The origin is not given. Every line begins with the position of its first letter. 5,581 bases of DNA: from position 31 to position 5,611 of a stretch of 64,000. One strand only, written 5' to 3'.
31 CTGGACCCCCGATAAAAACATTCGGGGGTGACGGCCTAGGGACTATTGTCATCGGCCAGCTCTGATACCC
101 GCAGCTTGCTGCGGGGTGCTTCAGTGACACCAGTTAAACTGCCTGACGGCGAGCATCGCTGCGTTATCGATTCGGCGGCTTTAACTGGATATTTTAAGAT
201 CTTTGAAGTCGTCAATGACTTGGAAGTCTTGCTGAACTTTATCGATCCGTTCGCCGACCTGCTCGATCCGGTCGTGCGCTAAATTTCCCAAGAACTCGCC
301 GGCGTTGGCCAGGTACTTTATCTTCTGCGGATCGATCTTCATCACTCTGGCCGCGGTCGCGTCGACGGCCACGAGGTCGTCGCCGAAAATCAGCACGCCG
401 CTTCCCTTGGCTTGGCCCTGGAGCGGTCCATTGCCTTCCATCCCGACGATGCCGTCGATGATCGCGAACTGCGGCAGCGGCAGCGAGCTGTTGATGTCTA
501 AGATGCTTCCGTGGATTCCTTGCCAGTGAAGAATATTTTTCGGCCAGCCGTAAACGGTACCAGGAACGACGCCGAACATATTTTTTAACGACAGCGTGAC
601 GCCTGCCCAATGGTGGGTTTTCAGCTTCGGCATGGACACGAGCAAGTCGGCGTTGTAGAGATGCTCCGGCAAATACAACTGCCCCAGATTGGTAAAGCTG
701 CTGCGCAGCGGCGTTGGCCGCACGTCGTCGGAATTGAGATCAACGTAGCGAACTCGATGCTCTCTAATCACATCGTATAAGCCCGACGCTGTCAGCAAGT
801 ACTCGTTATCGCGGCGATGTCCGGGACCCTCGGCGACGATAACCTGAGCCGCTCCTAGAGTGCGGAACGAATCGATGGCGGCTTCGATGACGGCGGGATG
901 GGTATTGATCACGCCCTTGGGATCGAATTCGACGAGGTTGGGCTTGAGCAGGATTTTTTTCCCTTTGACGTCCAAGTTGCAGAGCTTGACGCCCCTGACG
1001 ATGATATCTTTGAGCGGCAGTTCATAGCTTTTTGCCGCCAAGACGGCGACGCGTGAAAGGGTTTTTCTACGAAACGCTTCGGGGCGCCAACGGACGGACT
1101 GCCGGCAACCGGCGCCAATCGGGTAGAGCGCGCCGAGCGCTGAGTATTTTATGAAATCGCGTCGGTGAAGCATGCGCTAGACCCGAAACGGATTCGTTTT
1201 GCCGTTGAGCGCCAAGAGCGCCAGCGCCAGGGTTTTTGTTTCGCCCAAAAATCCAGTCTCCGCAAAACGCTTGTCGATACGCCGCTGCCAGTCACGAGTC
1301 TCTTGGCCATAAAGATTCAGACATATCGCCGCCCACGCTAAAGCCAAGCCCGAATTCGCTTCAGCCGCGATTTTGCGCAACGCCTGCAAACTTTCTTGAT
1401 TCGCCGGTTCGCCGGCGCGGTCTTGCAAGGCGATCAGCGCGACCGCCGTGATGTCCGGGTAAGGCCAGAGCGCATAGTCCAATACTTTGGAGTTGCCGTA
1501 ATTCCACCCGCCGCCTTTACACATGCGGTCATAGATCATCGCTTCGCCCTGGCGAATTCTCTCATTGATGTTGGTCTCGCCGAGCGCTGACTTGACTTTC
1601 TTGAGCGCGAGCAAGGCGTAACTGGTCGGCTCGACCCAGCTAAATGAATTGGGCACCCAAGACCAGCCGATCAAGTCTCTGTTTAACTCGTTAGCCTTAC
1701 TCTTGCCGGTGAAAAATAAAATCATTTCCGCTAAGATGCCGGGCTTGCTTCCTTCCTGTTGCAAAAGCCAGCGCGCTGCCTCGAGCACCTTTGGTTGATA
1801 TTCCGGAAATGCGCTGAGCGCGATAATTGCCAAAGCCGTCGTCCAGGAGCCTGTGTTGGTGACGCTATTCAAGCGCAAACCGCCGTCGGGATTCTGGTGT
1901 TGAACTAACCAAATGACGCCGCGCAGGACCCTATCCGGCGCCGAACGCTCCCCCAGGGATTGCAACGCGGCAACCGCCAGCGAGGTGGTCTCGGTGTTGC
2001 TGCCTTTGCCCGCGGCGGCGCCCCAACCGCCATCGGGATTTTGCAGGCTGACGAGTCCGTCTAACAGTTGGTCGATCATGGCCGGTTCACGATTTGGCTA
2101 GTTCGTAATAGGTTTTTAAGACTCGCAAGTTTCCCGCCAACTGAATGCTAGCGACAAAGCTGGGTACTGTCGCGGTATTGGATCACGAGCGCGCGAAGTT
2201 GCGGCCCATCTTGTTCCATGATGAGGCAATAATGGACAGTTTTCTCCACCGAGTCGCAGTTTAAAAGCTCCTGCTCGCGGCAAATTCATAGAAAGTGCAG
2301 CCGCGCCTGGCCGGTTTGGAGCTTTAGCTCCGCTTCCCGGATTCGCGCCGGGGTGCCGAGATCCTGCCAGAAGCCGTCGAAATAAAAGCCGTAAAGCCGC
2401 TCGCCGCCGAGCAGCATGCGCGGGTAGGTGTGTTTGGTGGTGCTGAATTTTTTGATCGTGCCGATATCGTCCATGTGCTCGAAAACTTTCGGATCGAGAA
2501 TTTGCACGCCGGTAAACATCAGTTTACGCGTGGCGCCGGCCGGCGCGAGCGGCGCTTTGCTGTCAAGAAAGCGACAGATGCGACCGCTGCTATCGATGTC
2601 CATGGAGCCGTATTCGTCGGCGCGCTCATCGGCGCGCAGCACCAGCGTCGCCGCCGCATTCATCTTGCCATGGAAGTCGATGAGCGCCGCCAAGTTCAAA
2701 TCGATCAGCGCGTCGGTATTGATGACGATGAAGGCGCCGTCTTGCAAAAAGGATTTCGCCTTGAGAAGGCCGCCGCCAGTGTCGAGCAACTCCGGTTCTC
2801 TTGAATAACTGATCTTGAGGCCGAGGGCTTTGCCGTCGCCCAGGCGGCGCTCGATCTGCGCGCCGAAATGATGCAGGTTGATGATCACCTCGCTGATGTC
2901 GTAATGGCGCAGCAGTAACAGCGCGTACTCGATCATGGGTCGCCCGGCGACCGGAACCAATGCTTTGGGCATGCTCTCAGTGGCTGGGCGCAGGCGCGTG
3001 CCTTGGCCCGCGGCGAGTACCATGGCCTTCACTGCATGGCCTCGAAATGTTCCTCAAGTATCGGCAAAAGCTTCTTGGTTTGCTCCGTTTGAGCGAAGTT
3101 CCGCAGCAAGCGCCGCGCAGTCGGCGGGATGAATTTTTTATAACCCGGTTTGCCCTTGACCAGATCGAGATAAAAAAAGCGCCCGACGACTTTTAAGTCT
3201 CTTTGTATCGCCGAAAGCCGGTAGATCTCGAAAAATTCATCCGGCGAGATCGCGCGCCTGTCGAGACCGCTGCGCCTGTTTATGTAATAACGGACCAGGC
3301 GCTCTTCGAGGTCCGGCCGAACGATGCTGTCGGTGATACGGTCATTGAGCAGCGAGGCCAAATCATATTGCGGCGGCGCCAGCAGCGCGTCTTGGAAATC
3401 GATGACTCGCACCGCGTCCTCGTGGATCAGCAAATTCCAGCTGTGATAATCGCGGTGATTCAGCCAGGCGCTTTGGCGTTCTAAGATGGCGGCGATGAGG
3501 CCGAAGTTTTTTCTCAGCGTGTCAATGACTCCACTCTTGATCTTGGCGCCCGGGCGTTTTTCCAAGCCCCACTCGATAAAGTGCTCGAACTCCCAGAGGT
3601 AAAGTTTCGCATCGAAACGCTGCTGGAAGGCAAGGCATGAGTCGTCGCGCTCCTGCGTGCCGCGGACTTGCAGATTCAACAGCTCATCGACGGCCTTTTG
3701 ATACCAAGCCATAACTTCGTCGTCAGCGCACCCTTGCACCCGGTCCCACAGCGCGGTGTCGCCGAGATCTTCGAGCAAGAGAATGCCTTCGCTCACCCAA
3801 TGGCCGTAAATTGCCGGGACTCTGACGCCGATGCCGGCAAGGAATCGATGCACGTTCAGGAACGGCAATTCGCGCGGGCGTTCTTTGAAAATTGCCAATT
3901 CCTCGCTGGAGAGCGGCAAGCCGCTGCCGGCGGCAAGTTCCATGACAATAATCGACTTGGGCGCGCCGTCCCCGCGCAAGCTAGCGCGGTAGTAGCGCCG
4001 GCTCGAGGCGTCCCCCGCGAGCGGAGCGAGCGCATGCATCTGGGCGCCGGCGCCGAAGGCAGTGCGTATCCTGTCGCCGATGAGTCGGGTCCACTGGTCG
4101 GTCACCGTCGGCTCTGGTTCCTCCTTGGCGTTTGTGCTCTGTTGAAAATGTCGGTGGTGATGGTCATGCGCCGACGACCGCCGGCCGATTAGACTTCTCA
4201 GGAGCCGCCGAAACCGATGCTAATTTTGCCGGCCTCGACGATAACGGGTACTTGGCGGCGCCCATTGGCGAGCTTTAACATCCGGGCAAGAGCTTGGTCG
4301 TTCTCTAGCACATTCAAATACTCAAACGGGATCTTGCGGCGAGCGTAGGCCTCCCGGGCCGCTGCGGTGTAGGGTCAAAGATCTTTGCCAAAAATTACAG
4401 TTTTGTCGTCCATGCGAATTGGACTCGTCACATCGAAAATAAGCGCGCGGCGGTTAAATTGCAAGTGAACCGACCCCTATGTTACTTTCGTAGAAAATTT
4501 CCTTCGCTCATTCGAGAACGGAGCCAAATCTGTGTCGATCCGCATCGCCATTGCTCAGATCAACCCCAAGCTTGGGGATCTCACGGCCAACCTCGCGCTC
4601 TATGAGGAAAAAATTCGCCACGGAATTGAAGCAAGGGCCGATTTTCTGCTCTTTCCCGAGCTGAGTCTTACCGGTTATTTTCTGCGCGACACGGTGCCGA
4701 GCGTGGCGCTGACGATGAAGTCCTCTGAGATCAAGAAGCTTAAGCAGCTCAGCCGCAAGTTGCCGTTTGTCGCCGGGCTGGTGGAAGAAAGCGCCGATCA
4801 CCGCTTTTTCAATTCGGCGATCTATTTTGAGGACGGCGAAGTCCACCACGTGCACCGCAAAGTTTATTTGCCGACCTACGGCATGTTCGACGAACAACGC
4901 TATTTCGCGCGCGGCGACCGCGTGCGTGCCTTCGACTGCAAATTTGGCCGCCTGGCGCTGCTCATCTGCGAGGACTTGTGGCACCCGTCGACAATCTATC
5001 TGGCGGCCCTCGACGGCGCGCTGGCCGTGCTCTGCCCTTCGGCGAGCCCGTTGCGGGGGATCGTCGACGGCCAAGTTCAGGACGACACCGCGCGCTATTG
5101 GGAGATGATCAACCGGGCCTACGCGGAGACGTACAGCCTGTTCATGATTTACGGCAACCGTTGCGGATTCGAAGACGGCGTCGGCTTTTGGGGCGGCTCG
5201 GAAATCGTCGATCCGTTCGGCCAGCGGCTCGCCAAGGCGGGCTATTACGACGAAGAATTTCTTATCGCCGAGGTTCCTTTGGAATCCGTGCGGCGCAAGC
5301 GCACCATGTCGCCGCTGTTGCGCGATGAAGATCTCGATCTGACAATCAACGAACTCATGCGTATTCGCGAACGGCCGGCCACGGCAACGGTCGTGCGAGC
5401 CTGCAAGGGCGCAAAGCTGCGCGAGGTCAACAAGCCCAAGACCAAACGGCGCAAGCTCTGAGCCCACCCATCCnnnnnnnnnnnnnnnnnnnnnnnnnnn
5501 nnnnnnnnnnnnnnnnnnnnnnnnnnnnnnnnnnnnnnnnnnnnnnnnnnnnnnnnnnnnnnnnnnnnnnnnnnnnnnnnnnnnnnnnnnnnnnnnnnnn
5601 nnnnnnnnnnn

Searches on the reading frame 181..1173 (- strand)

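Call 31: search_protein_families(library=ncbifam, proteins=[window:181-1173:-], max_evalue=0.00001)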
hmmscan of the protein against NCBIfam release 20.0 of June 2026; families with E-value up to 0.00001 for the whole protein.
window:181-1173:- (330 aa): 1 family
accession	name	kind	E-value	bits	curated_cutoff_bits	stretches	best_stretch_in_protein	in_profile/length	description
NF052623.1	Npun_F2552_fam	equivalog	2e-25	89.9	500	1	69-304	35-265/314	Npun_F2552 family protein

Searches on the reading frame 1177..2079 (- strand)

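Call 31: search_protein_families(library=ncbifam, proteins=[window:1177-2079:-], max_evalue=0.00001)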
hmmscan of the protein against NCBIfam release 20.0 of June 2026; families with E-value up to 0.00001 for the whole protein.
window:1177-2079:- (300 aa): 3 families
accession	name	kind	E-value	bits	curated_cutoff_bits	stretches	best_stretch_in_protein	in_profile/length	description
NF053823.1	SCO2321_fam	equivalog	2.7e-12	46.3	300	2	29-98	101-168/405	SCO2321 family membrane protein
TIGR01787.1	squalene_cyclas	subfamily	2e-07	30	322.7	0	6-76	514-595/622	squalene/oxidosqualene cyclases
TIGR01507.1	hopene_cyclase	equivalog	5.5e-07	28.3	431.1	1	3-77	525-609/640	squalene--hopene cyclase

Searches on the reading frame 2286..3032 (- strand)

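Call 31: search_protein_families(library=ncbifam, proteins=[window:2286-3032:-], max_evalue=0.00001)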
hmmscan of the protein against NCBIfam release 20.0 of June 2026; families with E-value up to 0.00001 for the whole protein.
window:2286-3032:- (248 aa): 32 families (the best 25 are shown)
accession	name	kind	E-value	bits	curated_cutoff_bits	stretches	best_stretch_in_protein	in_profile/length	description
NF045761.1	NAMPUrTaseMurU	equivalog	4.7e-48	164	250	1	1-235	1-224/226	N-acetylmuramate alpha-1-phosphate uridylyltransferase MurU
NF052502.1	man1P_GTase_Rv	exception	1.4e-40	139.2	440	1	2-243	2-235/352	mannose-1-phosphate guanylyltransferase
TIGR03992.1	Arch_glmU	subfamily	1.6e-29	103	292.1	1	1-234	1-223/393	bifunctional sugar-1-phosphate nucleotidylyltransferase/acetyltransferase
NF045697.1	MurNAcPUrMurU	equivalog_domain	3.7e-28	98.5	370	1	4-238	1-228/229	N-acetylmuramate alpha-1-phosphate uridylyltransferase MurU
NF041313.1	UDPGP_AglF_Halo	equivalog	3.9e-28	98.5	400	1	1-238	1-234/234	UTP--glucose-1-phosphate uridylyltransferase AglF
TIGR01208.1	rmlA_long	equivalog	2.9e-27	95.5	320.25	1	2-237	1-233/353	glucose-1-phosphate thymidylyltransferase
NF049965.1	GlMnHpPGnyltfHddC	equivalog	1e-23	84.1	300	1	1-186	1-174/221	D-glycero-D-manno-heptose 1-phosphate guanosyltransferase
TIGR02623.1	G1P_cyt_trans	equivalog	1e-19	71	300.25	2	83-227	104-234/255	glucose-1-phosphate cytidylyltransferase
NF041173.1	Sug_nt_acttase_Thmprot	equivalog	1.4e-19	70.3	600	1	1-235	1-224/405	bifunctional sugar-1-phosphate nucleotidylyltransferase/acetyltransferase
TIGR01207.1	rmlA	equivalog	4.4e-17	62.1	360.65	1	2-190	1-186/286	glucose-1-phosphate thymidylyltransferase RfbA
NF003670.0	PRK05293.1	equivalog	2.6e-16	59.5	470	1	102-245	122-265/382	glucose-1-phosphate adenylyltransferase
TIGR01173.1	glmU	equivalog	1.9e-15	56.7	366.85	1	1-183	1-176/452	bifunctional UDP-N-acetylglucosamine diphosphorylase/glucosamine-1-phosphate N-acetyltransferase GlmU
TIGR02091.1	glgC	equivalog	2.7e-15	56.3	424.9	1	100-245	115-266/364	glucose-1-phosphate adenylyltransferase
NF010934.1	PRK14354.1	equivalog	4.4e-15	55.1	450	1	3-161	2-155/447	bifunctional UDP-N-acetylglucosamine diphosphorylase/glucosamine-1-phosphate N-acetyltransferase GlmU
NF010938.0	PRK14358.1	equivalog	2e-14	53.1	500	1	3-192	10-194/481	bifunctional N-acetylglucosamine-1-phosphate uridyltransferase/glucosamine-1-phosphate acetyltransferase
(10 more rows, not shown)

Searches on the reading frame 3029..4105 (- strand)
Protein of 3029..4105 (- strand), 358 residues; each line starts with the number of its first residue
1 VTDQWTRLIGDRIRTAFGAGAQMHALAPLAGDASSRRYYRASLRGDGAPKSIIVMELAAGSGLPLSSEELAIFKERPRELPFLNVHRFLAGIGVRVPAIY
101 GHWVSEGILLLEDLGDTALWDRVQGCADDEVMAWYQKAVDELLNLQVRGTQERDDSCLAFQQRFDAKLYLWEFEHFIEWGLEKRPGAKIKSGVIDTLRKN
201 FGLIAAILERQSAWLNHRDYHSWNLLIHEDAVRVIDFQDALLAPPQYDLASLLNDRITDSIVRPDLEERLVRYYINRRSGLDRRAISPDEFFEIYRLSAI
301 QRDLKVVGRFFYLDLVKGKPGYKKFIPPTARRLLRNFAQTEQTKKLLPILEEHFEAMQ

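Call 31: search_protein_families(library=ncbifam, proteins=[window:3029-4105:-], max_evalue=0.00001)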
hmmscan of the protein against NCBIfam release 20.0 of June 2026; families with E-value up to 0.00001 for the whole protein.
window:3029-4105:- (358 aa): 2 families
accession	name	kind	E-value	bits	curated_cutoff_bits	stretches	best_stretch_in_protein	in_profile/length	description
NF045759.1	NamurgluKinAmgK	equivalog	6.2e-28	97.8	550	1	29-336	25-305/324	N-acetylmuramate/N-acetylglucosamine kinase AmgK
NF045698.1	MurGlcNAcKinAmgK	equivalog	1.3e-27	97.1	500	1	82-341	84-342/360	N-acetylmuramate/N-acetylglucosamine kinase AmgK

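Call 48: find_encoding_contigs(protein=window:3029-4105:-, flank=3000, max_places=4)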
Protein window:3029-4105:- (358 aa): 2 contigs read that carry it; 2 places shown.
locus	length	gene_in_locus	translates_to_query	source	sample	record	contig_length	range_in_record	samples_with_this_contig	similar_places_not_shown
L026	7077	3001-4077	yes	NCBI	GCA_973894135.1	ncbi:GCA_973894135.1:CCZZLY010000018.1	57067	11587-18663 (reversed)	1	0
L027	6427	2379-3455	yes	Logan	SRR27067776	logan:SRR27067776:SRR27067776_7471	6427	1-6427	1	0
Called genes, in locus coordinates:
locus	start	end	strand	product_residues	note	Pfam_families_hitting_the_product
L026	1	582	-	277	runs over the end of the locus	PF00590:TP_methylase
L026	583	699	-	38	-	-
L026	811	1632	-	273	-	PF02540:NAD_synthase, PF03054:tRNA_Me_trans (faint), PF06508:QueC (faint)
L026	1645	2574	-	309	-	PF00795:CN_hydrolase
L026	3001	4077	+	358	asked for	PF01636:APH, PF02958:EcKL (faint)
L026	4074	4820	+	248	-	PF00483:NTP_transferase, PF12804:NTP_transf_3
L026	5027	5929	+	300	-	PF13243:SQHop_cyclase_C (weak)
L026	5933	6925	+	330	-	PF04015:DUF362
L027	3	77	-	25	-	?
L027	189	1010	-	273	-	PF02540:NAD_synthase, PF03054:tRNA_Me_trans (faint)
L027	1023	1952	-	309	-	PF00795:CN_hydrolase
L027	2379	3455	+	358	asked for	PF01636:APH, PF02958:EcKL (faint)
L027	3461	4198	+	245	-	PF00483:NTP_transferase, PF12804:NTP_transf_3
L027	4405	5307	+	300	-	PF13243:SQHop_cyclase_C (weak)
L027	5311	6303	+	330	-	PF04015:DUF362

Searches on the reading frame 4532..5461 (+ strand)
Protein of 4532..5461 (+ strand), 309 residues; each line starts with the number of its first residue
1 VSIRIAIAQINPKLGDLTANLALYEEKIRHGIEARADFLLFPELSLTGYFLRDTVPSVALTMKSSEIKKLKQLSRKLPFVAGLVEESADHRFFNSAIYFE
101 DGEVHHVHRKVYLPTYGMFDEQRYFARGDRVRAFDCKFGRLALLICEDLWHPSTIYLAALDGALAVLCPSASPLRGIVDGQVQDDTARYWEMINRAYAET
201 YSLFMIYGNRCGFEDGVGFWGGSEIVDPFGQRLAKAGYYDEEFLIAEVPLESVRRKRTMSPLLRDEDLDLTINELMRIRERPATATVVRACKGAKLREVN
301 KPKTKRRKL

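Call 38: search_protein_families(library=pfam, proteins=[window:4532-5461:+], max_evalue=0.000001)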
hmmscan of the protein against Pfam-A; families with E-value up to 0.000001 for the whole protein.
window:4532-5461:+ (309 aa): 1 family
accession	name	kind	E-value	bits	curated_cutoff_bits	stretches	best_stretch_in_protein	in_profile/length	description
PF00795.27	CN_hydrolase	-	2.1e-37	129.3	23.2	1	4-257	1-255/256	Carbon-nitrogen hydrolase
